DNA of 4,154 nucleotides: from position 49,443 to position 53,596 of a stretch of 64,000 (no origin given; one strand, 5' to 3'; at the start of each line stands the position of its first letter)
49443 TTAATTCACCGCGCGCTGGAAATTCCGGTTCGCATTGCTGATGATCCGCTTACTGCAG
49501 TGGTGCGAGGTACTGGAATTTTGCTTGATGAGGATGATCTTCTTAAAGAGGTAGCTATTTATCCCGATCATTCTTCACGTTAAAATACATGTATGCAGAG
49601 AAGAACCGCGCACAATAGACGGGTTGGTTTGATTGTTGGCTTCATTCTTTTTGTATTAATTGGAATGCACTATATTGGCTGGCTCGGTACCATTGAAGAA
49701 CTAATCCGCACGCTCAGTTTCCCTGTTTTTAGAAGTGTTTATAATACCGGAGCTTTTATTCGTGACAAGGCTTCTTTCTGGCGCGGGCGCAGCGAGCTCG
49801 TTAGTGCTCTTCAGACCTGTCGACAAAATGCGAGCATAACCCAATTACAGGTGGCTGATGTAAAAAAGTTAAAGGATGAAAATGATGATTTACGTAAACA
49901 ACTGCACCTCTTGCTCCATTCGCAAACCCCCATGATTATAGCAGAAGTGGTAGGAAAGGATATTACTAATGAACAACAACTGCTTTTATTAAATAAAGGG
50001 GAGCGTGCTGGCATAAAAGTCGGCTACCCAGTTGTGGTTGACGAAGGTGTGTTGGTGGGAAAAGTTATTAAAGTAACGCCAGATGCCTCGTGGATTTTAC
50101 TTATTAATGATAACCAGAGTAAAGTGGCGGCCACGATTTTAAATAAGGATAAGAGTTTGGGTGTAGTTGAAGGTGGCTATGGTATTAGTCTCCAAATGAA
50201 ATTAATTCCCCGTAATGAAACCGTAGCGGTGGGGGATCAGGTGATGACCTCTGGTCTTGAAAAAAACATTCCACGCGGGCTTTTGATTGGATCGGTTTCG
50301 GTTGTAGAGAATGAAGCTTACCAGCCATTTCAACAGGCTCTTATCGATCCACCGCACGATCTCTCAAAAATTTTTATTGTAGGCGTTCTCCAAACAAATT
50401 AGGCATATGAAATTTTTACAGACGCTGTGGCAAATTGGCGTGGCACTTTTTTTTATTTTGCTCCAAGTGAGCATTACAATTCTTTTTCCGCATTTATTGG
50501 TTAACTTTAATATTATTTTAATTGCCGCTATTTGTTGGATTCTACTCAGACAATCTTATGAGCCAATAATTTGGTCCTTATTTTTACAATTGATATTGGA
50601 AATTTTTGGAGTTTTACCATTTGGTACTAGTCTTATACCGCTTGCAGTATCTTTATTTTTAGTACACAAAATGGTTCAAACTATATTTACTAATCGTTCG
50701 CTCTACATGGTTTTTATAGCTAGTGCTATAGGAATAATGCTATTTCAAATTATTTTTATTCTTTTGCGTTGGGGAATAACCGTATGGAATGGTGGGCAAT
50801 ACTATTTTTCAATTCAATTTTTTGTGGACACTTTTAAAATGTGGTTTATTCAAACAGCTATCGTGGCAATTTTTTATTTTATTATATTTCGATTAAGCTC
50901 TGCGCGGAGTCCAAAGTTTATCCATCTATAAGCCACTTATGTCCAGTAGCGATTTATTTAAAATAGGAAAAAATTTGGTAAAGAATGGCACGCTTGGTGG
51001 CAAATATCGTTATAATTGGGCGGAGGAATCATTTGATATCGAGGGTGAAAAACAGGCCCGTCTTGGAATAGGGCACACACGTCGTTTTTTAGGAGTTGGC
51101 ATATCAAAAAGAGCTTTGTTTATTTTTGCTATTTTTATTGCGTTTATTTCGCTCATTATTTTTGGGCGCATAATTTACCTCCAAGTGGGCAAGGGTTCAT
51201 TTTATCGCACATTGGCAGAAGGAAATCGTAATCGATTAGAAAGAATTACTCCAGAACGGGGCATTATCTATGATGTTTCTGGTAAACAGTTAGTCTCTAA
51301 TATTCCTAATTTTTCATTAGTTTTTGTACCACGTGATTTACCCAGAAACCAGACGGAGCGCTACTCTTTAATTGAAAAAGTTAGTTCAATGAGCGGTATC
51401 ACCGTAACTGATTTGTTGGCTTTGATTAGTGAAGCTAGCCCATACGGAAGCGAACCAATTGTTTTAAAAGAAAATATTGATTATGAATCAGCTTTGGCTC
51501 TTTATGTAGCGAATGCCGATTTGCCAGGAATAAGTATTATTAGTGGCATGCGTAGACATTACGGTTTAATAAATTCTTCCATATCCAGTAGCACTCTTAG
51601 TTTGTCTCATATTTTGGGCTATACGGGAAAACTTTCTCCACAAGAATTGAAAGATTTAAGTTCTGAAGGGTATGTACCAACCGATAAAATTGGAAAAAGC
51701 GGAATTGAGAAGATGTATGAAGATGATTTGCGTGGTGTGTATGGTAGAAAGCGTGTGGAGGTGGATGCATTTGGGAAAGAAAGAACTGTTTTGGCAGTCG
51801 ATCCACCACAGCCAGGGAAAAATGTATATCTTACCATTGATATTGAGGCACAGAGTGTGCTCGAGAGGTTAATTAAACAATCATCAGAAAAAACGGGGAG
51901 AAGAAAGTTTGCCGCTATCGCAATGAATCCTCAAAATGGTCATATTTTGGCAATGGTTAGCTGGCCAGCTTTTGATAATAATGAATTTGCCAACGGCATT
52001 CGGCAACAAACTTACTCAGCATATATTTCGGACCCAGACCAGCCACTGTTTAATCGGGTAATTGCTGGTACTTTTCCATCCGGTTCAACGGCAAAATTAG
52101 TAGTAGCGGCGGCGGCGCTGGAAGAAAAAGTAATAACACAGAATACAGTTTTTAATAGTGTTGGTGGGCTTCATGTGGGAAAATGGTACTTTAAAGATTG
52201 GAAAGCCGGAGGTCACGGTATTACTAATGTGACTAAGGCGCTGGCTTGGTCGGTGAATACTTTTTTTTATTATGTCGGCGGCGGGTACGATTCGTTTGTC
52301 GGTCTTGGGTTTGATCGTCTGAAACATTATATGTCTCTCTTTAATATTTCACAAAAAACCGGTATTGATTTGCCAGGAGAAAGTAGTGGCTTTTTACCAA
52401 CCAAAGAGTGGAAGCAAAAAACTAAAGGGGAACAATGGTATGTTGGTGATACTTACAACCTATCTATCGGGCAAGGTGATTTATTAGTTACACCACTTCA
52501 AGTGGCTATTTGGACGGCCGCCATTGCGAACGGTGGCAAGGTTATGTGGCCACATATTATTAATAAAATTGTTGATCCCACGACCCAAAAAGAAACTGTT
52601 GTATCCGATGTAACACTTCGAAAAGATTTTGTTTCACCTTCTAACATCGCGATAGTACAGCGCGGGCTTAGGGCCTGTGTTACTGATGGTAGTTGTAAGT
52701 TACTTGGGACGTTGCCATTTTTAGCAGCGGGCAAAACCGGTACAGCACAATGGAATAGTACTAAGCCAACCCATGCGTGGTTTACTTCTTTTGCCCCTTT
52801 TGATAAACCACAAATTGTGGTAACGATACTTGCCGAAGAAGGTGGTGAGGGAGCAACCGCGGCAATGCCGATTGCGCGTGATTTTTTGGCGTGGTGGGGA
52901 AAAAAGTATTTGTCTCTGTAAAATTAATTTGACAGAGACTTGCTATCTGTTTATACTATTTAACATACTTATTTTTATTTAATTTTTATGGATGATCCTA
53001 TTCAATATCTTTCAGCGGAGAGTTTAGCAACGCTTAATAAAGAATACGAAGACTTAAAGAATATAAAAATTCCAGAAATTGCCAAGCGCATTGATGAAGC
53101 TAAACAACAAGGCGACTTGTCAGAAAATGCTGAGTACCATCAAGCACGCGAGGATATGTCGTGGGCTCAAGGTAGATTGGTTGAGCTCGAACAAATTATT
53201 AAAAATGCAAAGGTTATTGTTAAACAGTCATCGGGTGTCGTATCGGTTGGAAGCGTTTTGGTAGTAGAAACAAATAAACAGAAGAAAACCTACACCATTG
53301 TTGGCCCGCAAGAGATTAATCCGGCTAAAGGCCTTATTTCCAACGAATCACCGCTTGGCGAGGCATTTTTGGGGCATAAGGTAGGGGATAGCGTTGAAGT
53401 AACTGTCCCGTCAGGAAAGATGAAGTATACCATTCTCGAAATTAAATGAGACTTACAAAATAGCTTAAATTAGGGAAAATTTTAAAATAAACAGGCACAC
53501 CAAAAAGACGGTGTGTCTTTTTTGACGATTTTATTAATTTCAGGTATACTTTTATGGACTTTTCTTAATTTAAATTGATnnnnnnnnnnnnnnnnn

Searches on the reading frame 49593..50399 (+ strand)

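Call 18: search_protein_families(library=pfam, proteins=[window:49593-50399:+], max_evalue=0.001)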
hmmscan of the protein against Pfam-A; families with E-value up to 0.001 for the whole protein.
window:49593-50399:+ (269 aa): 1 family
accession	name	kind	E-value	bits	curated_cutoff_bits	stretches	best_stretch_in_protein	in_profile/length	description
PF04085.20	MreC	-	7.1e-36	123.6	28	1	119-266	1-146/147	Rod shape-determining protein MreC, barrel core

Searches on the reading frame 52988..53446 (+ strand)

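Call 18: search_protein_families(library=pfam, proteins=[window:52988-53446:+], max_evalue=0.001)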
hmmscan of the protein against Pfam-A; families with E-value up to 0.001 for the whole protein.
window:52988-53446:+ (153 aa): 2 families
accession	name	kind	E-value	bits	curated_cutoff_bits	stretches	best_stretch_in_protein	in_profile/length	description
PF01272.25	GreA_GreB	-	1.8e-26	92.3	26.9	1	81-153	2-76/77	Transcription elongation factor, GreA/GreB, C-term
PF03449.20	GreA_GreB_N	-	4.9e-22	78.4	24.5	1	7-76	2-71/71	Transcription elongation factor, N-terminal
